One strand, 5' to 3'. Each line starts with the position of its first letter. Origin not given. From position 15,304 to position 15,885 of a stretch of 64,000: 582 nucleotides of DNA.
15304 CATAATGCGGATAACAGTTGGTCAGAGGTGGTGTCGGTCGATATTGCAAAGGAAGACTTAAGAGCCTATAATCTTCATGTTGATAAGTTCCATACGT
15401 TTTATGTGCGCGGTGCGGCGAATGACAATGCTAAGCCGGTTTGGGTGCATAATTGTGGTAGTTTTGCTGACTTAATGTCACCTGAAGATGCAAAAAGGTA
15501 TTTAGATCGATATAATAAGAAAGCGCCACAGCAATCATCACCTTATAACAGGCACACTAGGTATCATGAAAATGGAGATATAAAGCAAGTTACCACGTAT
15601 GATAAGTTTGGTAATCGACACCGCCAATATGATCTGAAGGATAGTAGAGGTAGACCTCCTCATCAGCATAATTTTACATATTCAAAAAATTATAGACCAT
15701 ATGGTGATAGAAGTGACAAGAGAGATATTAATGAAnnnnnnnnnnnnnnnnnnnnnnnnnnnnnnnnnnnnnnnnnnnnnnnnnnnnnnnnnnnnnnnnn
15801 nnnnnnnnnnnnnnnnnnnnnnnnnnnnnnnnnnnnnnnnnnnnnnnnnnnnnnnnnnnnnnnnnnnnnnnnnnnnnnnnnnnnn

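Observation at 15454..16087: Unclassified ~94-aa basic toxin tip plus overlapping immunity gene at the end of the Rhs module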

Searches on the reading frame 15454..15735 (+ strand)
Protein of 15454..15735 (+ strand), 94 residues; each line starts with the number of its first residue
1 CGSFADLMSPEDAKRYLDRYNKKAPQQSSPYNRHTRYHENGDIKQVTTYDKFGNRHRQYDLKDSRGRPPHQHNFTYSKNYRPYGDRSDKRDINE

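Call 4: search_protein_families(library=pfam, proteins=[window:15454-15735:+], max_evalue=1)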
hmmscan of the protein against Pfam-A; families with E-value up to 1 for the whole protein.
window:15454-15735:+ (94 aa): 1 family
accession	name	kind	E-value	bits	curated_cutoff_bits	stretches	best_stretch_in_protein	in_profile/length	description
PF07661.19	MORN_2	-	0.079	13.7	29.6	1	35-50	6-21/22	MORN repeat variant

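Call 5: search_protein_families(library=ncbifam, proteins=[window:15454-15735:+], max_evalue=1)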
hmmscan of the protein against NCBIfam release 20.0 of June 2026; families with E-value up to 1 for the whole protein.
window:15454-15735:+ (94 aa): 0 families

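Call 6: find_homologous_proteins(query=window:15454-15735:+, max_evalue=0.01)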
Query window:15454-15735:+ (94 aa): 5 proteins with E <= 0.01 among 6 candidates.
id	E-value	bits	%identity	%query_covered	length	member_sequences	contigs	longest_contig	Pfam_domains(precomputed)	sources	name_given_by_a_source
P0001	7.9e-35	137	76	91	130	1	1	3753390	-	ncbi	ncbi:hypothetical protein [Aliikangiella sp. IMCC44632]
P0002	5.4e-31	125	72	93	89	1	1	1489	-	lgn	-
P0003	1.1e-19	89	60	93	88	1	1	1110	-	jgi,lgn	jgi:hypothetical protein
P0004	1.8e-17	82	51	94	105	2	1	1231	-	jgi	jgi:hypothetical protein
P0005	5.7e-10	58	61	63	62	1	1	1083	-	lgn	-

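Call 7: search_solved_structures(query=window:15454-15735:+, max_evalue=10, show_alignments=2)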
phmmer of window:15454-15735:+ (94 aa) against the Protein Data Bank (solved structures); distinct sequences matched with E-value up to 10: 0.

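Call 12: find_encoding_contigs(protein=P0001, flank=10000, max_places=4)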
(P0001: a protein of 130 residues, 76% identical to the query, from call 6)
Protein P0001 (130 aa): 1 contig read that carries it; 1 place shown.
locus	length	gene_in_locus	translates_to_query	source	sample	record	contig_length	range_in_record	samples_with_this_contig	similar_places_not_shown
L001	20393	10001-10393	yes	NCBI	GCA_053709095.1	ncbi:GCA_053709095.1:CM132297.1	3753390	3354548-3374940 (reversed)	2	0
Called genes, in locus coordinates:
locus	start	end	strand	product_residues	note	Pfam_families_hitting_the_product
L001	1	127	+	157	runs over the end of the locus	-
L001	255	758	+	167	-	-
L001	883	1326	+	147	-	-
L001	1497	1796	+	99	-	-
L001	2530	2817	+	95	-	-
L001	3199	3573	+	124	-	PF03965:Penicillinase_R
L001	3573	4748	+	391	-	PF05569:Peptidase_M56, PF03544:TonB_C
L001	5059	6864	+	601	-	PF12799:LRR_4 (faint), PF13229:Beta_helix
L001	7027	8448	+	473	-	PF03062:MBOAT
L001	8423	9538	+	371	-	-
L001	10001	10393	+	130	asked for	-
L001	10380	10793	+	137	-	-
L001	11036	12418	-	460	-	PF18225:AbfS_sensor (weak), PF00672:HAMP, PF00512:HisKA, PF02518:HATPase_c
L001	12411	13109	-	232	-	PF00072:Response_reg, PF00486:Trans_reg_C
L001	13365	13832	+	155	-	PF13801:Metal_resist, PF16231:DUF4890 (weak), PF07813:LTXXQ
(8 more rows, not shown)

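Call 17: find_encoding_contigs(protein=P0002, flank=3000, max_places=3)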
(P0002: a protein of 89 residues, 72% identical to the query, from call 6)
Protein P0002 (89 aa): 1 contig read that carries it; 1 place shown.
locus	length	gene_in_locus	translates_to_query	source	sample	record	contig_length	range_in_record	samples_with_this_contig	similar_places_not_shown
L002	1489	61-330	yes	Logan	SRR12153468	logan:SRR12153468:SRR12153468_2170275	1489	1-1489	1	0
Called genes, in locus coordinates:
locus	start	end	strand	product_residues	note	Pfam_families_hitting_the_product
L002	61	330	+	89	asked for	-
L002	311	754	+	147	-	-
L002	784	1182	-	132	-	PF13560:HTH_31, PF01381:HTH_3, PF12844:HTH_19, PF13443:HTH_26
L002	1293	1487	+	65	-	?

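Call 18: find_encoding_contigs(protein=P0003, flank=3000, max_places=3)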
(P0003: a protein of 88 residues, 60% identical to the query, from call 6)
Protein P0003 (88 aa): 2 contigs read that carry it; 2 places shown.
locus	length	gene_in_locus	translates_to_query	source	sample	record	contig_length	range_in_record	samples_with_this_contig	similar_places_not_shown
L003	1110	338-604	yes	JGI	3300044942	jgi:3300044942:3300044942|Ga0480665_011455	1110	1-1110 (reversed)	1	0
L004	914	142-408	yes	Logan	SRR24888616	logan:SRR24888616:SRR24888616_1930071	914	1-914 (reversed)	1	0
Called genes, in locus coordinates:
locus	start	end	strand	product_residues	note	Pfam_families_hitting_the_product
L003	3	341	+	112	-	?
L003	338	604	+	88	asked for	-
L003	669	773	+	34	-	-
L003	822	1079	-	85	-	-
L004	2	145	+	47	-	?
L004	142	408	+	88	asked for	-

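Call 19: find_encoding_contigs(protein=P0004, flank=3000, max_places=3)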
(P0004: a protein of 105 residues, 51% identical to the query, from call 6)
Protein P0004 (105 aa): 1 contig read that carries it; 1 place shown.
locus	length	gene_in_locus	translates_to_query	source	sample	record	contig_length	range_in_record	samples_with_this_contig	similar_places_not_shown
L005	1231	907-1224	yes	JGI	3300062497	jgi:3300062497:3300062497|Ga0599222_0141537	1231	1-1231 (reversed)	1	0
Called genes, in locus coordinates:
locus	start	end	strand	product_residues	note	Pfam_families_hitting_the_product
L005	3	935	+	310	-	?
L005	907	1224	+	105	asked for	-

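Call 20: find_encoding_contigs(protein=P0005, flank=3000, max_places=3)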
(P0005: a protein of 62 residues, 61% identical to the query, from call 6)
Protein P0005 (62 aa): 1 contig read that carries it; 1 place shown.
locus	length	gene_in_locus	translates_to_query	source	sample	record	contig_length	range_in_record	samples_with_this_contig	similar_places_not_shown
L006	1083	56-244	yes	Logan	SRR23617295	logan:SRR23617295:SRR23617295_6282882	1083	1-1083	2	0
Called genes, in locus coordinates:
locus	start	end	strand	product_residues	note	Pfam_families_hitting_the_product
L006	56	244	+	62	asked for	-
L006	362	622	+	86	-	-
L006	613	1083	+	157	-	?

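Call 23: search_protein_representatives(alignment_id=A1)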
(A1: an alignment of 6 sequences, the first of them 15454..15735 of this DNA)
Query: 6 sequences, 95 profile positions. Proteins with E-value up to 0.001 (for the whole library): 131; up to 1e-10: 76; up to 1e-30: 12. The best 131 are listed.
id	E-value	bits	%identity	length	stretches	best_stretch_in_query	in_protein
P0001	4.1e-44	165.1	-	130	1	1-95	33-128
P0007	3.9e-42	158.7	-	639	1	1-95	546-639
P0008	1.6e-37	144.0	-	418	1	2-95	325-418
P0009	8.1e-37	141.7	-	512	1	3-95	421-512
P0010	3.6e-36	139.6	-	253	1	4-95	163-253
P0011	2.6e-34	133.6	-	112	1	5-95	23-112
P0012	2.7e-33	130.4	-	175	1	3-95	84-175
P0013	1.1e-32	128.4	-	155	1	3-95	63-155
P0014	1.2e-32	128.3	-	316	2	3-95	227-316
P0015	2.5e-31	124.1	-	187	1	9-95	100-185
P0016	6.1e-31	122.8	-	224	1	4-95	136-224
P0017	6.8e-31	122.7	-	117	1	3-95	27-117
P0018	4.8e-29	116.8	-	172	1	4-89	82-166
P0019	9.9e-29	115.8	-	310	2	3-88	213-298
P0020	2.3e-28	114.6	-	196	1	3-95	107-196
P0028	1.5e-23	99.1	-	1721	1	9-93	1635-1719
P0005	7.3e-22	93.7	-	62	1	34-95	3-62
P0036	1.4e-18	83.2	-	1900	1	10-93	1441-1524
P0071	6.0e-12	62.0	-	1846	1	22-92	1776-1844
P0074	9.0e-12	61.4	-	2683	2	3-95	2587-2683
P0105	2.0e-08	50.7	-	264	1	6-80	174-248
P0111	3.6e-08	49.8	-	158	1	2-74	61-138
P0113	4.6e-08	49.5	-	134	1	6-73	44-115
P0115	7.7e-08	48.8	-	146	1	10-75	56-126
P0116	1.0e-07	48.4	-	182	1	11-64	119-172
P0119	1.0e-06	45.2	-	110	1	2-76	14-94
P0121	1.7e-06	44.5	-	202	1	3-75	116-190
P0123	3.7e-06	43.4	-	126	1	3-80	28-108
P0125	9.1e-06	42.1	-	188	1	3-84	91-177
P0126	1.1e-05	41.9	-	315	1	14-92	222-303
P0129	7.8e-05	39.2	-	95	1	8-71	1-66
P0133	3.5e-04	37.1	-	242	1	18-90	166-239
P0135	9.0e-04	35.7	-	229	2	18-60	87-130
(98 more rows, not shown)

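Call 29: search_protein_families(library=pfam, alignment_id=A2, max_evalue=0.1)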
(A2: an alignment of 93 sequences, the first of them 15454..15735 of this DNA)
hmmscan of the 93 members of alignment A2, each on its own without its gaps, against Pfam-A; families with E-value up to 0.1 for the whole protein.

A. member 1, window:15454-15735:+ (94 aa): 1 family
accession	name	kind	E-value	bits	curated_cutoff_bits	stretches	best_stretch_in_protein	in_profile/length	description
PF07661.19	MORN_2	-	0.079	13.7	29.6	0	35-50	6-21/22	MORN repeat variant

B. families by the number of members that match (of 93 scanned): 11 families
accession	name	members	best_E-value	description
PF07661.19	MORN_2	13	0.00095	MORN repeat variant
PF15529.11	Ntox24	5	0.0025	Bacterial toxin 24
PF20041.5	DUF6443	5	0.012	Domain of unknown function (DUF6443)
PF11178.13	DUF2963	3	0.0028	Protein of unknown function (DUF2963)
PF10584.14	Proteasome_A_N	3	0.08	Proteasome subunit A N-terminal signature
PF07202.18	Tcp10_C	2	0.0051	T-complex protein 10 C-terminus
PF07356.17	DUF1481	1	0.026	Protein of unknown function (DUF1481)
PF12976.13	DUF3860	1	0.049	Domain of Unknown Function with PDB structure (DUF3860)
PF01835.25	MG2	1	0.05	MG2 domain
PF09318.15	Glyco_trans_A_1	1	0.06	Glycosyl transferase 1 domain A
PF04146.21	YTH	1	0.08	YT521-B-like domain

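Call 30: search_solved_structures(query=A2, max_evalue=10, show_alignments=3)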
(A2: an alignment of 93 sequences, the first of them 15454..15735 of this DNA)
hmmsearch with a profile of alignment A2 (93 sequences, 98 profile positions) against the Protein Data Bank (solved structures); distinct sequences matched with E-value up to 10: 1.
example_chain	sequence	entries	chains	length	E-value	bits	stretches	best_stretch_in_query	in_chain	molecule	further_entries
6r15_A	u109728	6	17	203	1.4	12.6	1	26-60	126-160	SUN domain-containing protein 1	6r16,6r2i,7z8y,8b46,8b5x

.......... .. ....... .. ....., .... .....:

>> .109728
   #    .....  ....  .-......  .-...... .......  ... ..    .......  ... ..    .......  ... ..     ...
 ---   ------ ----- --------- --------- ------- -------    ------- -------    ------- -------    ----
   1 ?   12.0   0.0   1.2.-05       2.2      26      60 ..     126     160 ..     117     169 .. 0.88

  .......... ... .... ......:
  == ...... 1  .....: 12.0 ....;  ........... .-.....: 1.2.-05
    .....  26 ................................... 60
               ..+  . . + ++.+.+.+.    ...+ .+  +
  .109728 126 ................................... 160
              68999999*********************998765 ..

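Call 31: find_homologous_proteins(query=A2, max_evalue=0.001)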
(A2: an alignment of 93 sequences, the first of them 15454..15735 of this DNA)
Query A2 (93 sequences) (94 aa, profile of the alignment): 9 proteins with E <= 0.001 among 234 candidates.
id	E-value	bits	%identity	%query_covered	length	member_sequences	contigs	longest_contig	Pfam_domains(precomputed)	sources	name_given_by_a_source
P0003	3.4e-33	132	60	93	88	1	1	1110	-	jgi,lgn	jgi:hypothetical protein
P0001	1.2e-32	130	76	91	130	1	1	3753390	-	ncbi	ncbi:hypothetical protein [Aliikangiella sp. IMCC44632]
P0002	3.2e-31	125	72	93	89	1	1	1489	-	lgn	-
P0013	4.9e-31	125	55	89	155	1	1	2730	PF07591.16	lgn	-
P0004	1.7e-28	117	51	94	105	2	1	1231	-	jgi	jgi:hypothetical protein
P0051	2.7e-21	94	42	64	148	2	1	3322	-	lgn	-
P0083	9.5e-21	92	38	62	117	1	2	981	-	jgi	jgi:hypothetical protein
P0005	1.6e-17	81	61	63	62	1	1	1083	-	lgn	-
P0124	5.9e-7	48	57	39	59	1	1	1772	-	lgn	-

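Call 32: search_protein_families(library=pfam, proteins=[P0119, P0121, P0123, P0125, P0135], max_evalue=1)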
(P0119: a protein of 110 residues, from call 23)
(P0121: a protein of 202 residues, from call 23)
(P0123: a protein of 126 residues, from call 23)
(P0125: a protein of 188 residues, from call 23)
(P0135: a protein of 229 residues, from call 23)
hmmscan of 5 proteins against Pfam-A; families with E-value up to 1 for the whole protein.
P0119 (110 aa): 1 family
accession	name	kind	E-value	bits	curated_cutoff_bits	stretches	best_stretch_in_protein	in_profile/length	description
PF15529.11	Ntox24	-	0.022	15.5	24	1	40-97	18-74/91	Bacterial toxin 24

P0121 (202 aa): 1 family
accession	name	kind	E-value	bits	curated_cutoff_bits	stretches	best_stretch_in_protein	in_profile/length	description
PF05480.16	PSMbeta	-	0.017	15.3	25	1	6-37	8-39/43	Phenol-soluble modulin beta protein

P0123 (126 aa): 0 families

P0125 (188 aa): 3 families
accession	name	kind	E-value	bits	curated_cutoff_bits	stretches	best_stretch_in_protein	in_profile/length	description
PF07591.16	PT-HINT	-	1.5e-18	67.8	27.7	1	7-84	57-136/137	Pretoxin HINT domain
PF14890.11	Intein_splicing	-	1.1e-06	29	35.8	1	7-41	57-95/155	Intein splicing domain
PF08517.17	AXH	-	0.11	13.5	33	1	10-27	70-87/116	Ataxin-1 and HBP1 module (AXH)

P0135 (229 aa): 2 families
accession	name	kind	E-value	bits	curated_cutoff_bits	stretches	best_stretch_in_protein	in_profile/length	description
PF02650.20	HTH_WhiA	-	0.098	13.5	27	1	12-68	23-74/84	WhiA C-terminal HTH domain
PF07661.19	MORN_2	-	0.44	11.3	29.6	0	158-172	8-22/22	MORN repeat variant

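Call 38: find_related_loci(query=A3, collection=genome_contigs, flank=6000)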
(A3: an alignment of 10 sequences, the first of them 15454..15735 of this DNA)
Query A3 (94 aa) in genome_contigs; peptide patterns used: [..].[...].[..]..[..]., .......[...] (x = any residue, [..] = any of these).
108 stretches matched a pattern; 10 encode a relative of the query (tblastn E <= 1e-3); 10 distinct loci.
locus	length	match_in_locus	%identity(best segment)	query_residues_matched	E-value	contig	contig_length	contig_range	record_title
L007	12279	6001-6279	71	3-94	1e-38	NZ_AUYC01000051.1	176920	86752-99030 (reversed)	Pseudoalteromonas luteoviolacea CPMOR-1 contig_5, whole genome shotgun sequence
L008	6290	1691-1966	66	3-94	5e-32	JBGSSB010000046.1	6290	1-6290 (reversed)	MAG: Chlamydiales bacterium isolate JTS-AC372 k141_3969914, whole genome shotgun sequence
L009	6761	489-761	61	4-94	4e-31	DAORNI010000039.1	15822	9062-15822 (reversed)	MAG TPA_asm: Parachlamydiaceae bacterium isolate AMR_MDS_5451 NODE_2836_length_15822_cov_2.979768, whole genome shotgun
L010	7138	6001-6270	58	3-94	2e-29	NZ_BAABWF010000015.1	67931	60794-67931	Arenicella sp. 4NH20-0111 sequence15, whole genome shotgun sequence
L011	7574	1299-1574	58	3-94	2e-27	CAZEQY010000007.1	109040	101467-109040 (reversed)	MAG TPA_asm: uncultured bacterium isolate SRP262948_co1_152 genome assembly, contig: NODE_195_length_109040_cov_102.9899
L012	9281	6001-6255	58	4-86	7e-27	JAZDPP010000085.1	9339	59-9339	MAG: Pseudomonadota bacterium isolate MEGAHIT-group-0.852 k141_18340515, whole genome shotgun sequence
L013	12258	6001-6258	52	3-89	3e-25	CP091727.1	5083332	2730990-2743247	MAG: Lentisphaeria bacterium isolate nC33_lr_bin.207.fa chromosome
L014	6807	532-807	51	3-94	1e-24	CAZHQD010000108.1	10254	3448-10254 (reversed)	MAG TPA_asm: uncultured Puniceicoccaceae bacterium isolate SRP290908_co2_182 genome assembly, contig: NODE_9640_length_1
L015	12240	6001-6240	54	3-81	3e-24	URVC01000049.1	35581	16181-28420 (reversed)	uncultured bacterium isolate UMGS1377 genome assembly, contig: NODE_1002_length_35581_cov_13.756770, whole genome shotgu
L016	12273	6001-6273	53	3-91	1e-21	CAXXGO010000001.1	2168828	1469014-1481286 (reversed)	MAG: Phycisphaerae bacterium isolate c853687f-fc16-43d1-893a-c6280bf959b9 genome assembly, contig: contig_1, whole genom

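Call 40: predict_structure(alignment_id=A3)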
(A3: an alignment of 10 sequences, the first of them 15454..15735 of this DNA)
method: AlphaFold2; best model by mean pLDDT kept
length: 94 residues; sequences in the alignment: 10
mean_pLDDT: 77.1   pTM: 0.60
mean pLDDT of the five models: 77.1, 71.1, 68.4, 68.1, 67.5
residues with pLDDT >= 90: 9; 70-90: 59; 50-70: 23; < 50: 3
segments of 3 or more residues with pLDDT < 50: 1-3
pLDDT, mean of each block of 10 residues (from residue 1): 54 68 73 88 88 85 82 80 78 72
secondary structure, 60 per line:
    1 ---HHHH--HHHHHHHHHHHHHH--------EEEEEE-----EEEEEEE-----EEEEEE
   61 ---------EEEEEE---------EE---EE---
elements in order: H4-7 H10-23 E32-37 E43-49 E55-60 E70-75

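Call 57: search_protein_families(library=padloc, proteins=[window:15454-15735:+], max_evalue=1)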
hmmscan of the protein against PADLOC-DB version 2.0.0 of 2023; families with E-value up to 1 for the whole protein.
window:15454-15735:+ (94 aa): 0 families

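Call 60: search_protein_families(library=pfam, alignment_id=A5, max_evalue=0.01)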
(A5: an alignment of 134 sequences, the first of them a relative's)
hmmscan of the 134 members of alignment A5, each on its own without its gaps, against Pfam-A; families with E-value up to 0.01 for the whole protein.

A. member 1, P0007 (639 aa): 2 families
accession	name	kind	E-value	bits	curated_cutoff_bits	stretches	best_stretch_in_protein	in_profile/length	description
PF07591.16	PT-HINT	-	1.9e-29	103.1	27.7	2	387-458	2-72/137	Pretoxin HINT domain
PF03527.20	RHS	-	0.0036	17.6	27.9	1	16-46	3-33/38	RHS protein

B. families by the number of members that match (of 134 scanned): 28 families (the first 25 are shown)
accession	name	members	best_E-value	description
PF05593.20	RHS_repeat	14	1.6e-88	RHS Repeat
PF07591.16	PT-HINT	13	3.1e-30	Pretoxin HINT domain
PF03527.20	RHS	10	2.7e-10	RHS protein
PF14890.11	Intein_splicing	7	7.4e-07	Intein splicing domain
PF20148.4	DUF6531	4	7.5e-21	Domain of unknown function (DUF6531)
PF25023.1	TEN_YD-shell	3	1.2e-16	Teneurin YD-shell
PF13403.11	Hint_2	3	5.6e-09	Hint domain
PF07661.19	MORN_2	2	0.0011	MORN repeat variant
PF25390.1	WD40_RLD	1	1.7e-64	RCC1-like domain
PF00041.27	fn3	1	4.3e-54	Fibronectin type III domain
PF13540.12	RCC1_2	1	1.2e-44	Regulator of chromosome condensation (RCC1) repeat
PF00415.24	RCC1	1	6.4e-42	Regulator of chromosome condensation (RCC1) repeat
PF25059.1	FN3_DSCAM-DSCAML_C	1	4.9e-17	DSCAM/DSCAML C-terminal Fn3-like domain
PF00583.31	Acetyltransf_1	1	6.9e-09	Acetyltransferase (GNAT) family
PF25384.1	Alsin_RLD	1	8.5e-09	Alsin RCC1-like domain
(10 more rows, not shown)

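Call 62: list_cluster_members(proteins=[P0007, P0008, P0028, P0036, P0074, P0071, P0119, P0121, P0123, P0113])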
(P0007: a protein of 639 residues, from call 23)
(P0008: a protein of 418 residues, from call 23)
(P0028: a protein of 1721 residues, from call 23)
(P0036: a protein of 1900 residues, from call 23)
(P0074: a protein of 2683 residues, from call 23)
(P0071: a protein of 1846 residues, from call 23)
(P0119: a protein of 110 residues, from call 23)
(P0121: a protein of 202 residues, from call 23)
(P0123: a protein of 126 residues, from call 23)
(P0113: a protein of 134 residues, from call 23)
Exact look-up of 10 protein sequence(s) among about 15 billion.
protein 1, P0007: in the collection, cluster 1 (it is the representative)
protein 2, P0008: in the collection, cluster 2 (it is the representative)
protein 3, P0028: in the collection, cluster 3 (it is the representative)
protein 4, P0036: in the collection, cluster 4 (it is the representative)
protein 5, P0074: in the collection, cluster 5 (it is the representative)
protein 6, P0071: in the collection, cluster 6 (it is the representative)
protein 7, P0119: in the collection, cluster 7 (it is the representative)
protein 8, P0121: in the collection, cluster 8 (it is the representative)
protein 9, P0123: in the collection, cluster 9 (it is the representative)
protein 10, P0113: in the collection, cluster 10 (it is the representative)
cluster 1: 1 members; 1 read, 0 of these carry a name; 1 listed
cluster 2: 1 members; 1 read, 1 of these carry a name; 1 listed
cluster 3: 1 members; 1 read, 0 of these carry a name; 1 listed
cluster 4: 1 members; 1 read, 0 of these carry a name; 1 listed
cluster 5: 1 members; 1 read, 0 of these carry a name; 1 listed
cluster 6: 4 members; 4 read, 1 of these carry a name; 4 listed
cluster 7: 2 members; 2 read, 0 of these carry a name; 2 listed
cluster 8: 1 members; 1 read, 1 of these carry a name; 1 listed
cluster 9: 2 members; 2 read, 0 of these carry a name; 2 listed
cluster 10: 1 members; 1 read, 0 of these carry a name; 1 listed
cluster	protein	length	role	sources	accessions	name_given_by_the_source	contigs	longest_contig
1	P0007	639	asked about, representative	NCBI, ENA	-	-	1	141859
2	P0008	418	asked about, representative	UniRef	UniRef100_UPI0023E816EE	RHS repeat-associated core domain-containing protein n=1 Tax=Pseudoalteromonas rubra ...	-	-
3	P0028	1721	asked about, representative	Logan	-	-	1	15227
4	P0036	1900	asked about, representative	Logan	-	-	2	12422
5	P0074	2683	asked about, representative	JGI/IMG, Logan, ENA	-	-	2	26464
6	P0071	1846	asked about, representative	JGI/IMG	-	-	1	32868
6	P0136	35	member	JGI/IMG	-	hypothetical protein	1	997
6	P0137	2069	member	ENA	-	-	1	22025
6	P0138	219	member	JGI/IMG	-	-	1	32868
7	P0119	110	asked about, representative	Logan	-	-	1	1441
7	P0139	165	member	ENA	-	-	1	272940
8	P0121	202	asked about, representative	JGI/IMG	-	hypothetical protein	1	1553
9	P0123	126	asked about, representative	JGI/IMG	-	-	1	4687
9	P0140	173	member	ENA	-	-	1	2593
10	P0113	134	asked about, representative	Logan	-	-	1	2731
